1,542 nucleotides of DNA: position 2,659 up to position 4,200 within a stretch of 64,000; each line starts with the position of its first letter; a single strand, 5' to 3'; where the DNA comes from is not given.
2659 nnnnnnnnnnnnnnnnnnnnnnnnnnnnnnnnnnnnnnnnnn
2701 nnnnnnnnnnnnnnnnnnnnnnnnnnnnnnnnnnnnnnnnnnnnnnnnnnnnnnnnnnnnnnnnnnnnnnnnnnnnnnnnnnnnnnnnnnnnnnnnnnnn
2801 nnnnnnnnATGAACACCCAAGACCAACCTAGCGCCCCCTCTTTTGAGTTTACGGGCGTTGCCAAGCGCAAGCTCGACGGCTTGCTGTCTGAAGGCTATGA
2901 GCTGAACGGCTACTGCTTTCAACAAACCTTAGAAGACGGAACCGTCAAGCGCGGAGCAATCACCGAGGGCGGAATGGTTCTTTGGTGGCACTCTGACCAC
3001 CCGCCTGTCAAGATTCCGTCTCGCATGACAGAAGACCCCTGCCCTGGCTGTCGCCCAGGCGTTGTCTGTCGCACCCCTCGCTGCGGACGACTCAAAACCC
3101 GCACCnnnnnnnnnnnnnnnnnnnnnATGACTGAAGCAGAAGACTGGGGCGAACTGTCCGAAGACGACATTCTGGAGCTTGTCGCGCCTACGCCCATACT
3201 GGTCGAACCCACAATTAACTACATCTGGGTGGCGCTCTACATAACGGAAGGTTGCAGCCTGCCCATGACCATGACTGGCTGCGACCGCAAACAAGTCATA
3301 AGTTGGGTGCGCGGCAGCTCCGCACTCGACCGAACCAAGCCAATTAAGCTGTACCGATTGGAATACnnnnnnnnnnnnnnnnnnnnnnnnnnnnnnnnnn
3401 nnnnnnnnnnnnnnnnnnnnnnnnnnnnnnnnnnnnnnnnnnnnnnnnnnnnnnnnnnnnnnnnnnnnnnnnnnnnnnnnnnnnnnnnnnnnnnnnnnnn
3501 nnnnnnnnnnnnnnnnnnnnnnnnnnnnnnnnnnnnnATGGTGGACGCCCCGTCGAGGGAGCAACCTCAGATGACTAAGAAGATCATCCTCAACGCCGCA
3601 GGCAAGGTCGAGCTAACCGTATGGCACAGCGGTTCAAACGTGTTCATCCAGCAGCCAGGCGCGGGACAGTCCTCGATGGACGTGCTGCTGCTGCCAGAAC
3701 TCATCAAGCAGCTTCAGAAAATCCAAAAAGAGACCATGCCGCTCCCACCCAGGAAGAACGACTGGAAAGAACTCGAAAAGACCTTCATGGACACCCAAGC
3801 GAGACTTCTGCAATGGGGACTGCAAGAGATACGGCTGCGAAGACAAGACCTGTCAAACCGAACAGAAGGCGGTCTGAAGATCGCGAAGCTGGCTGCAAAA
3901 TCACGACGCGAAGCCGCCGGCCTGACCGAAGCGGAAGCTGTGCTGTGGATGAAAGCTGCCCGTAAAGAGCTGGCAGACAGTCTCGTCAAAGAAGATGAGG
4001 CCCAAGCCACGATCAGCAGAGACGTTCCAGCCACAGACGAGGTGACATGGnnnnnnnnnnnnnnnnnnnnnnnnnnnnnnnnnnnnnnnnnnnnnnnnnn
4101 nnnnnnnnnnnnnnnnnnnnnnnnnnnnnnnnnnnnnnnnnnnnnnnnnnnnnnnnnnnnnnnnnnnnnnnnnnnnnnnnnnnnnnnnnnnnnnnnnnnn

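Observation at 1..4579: Divergent ParB-like nuclease / SF2 helicase module with Zn-ribbon minigenes and a SLOG-domain protein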

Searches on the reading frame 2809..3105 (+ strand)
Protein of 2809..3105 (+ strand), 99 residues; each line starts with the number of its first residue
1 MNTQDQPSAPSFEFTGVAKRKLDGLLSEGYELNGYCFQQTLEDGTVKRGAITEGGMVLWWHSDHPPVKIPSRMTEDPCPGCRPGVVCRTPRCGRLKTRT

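Call 10: search_protein_families(library=pfam, max_evalue=0.1, proteins=[window:2809-3105:+])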
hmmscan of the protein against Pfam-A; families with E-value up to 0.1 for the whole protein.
window:2809-3105:+ (99 aa): 0 families

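Call 11: search_protein_families(library=phrogs, max_evalue=0.01, proteins=[window:2809-3105:+])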
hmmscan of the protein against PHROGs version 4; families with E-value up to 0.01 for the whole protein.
window:2809-3105:+ (99 aa): 0 families

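Call 53: search_protein_families(library=padloc, max_evalue=0.001, proteins=[window:2809-3105:+])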
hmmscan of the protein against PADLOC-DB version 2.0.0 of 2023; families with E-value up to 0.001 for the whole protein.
window:2809-3105:+ (99 aa): 0 families

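Call 78: find_homologous_proteins(query=window:2809-3105:+, max_evalue=0.001)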
Query window:2809-3105:+ (99 aa): 10 proteins with E <= 0.001 among 10 candidates.
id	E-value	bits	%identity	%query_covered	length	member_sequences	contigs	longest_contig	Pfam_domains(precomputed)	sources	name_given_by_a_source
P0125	6.8e-65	234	100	100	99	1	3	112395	-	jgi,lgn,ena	-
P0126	7.2e-36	140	71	83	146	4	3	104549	-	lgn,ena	-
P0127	2.3e-33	132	66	86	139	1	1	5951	-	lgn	-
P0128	2.4e-33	132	65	87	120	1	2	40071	-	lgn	-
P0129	1.2e-23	101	51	85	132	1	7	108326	-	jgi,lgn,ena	-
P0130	3.3e-7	48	64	39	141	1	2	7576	-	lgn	-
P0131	1.2e-6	46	73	33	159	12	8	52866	-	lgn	-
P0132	3.2e-6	45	84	25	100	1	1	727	-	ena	-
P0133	2.2e-5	42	92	24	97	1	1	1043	-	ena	-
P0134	3.8e-5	42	78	27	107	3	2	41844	-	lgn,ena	-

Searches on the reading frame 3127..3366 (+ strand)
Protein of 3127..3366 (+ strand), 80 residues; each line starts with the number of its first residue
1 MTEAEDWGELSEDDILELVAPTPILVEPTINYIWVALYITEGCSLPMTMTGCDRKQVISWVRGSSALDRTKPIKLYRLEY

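Call 10: search_protein_families(library=pfam, max_evalue=0.1, proteins=[window:3127-3366:+])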
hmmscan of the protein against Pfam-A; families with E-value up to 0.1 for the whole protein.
window:3127-3366:+ (80 aa): 0 families

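Call 11: search_protein_families(library=phrogs, max_evalue=0.01, proteins=[window:3127-3366:+])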
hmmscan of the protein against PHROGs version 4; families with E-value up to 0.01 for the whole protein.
window:3127-3366:+ (80 aa): 0 families

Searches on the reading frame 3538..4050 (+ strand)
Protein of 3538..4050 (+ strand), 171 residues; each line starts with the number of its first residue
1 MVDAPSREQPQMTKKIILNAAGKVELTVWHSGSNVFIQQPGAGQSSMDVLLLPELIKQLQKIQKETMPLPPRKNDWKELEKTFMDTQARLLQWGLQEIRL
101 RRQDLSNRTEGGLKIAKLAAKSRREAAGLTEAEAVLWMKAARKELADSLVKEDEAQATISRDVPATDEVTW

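Call 10: search_protein_families(library=pfam, max_evalue=0.1, proteins=[window:3538-4050:+])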
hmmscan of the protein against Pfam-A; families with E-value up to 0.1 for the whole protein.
window:3538-4050:+ (171 aa): 0 families

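Call 11: search_protein_families(library=phrogs, max_evalue=0.01, proteins=[window:3538-4050:+])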
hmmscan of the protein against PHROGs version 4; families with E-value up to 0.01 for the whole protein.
window:3538-4050:+ (171 aa): 0 families

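Call 53: search_protein_families(library=padloc, max_evalue=0.001, proteins=[window:3571-4050:+])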
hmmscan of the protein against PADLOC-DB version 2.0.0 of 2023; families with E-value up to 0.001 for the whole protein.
window:3571-4050:+ (160 aa): 0 families

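Call 85: search_protein_representatives(protein=window:3571-4050:+)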
Query: 160 residues. Proteins with E-value up to 0.001 (for the whole library): 5; up to 1e-10: 2; up to 1e-30: 1. The best 5 are listed.
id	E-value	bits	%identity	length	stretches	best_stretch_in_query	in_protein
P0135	1.7e-52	193.6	60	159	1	1-160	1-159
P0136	2.2e-16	76.5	50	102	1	63-158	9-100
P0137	9.0e-07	45.3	36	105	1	68-141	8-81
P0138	3.2e-04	37.0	42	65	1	75-131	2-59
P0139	3.4e-04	36.9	45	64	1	78-132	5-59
